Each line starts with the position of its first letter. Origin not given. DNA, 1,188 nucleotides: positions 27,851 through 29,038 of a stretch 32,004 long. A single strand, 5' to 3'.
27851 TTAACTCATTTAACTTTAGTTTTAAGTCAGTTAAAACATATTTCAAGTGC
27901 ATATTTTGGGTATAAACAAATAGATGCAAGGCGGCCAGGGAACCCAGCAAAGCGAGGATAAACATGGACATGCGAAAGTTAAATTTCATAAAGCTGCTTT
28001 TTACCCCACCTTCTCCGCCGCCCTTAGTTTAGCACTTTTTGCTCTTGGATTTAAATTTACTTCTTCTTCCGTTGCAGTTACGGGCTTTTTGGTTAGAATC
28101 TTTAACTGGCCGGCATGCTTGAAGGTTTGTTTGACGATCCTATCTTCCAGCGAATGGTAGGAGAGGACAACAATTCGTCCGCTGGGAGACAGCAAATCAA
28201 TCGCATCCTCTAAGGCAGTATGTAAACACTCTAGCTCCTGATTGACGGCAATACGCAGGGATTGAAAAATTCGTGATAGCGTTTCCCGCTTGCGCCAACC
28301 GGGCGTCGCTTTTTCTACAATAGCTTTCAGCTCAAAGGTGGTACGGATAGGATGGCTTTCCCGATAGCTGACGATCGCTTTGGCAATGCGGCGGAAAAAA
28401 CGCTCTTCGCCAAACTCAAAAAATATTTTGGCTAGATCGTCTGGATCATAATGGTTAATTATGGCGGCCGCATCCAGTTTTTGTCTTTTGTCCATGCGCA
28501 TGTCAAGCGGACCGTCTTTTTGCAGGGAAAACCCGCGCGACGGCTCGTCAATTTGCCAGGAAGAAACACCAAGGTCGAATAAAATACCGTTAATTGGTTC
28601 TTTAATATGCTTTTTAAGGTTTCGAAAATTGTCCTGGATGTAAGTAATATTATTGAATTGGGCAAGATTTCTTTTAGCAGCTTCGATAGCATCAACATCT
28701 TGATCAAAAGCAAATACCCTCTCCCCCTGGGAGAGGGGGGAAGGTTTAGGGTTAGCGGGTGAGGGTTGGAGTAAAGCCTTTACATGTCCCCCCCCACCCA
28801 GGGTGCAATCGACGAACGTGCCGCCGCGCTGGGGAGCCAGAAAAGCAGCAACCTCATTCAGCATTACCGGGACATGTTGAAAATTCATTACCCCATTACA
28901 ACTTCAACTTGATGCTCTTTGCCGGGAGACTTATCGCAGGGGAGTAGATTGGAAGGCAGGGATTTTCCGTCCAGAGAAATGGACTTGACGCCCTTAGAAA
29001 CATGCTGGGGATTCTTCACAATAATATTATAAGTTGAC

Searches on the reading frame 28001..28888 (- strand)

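Call 9: search_protein_families(library=pfam, proteins=[window:28001-28888:-])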
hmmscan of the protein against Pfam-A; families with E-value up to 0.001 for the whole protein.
window:28001-28888:- (295 aa): 2 families
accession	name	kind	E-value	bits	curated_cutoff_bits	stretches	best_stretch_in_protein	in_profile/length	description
PF01795.25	Methyltransf_5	-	7.8e-98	328.2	27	1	2-293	1-308/309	MraW methylase family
PF06962.18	rRNA_methylase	-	2.1e-07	31.4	22.7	1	58-107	1-53/137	Putative rRNA methylase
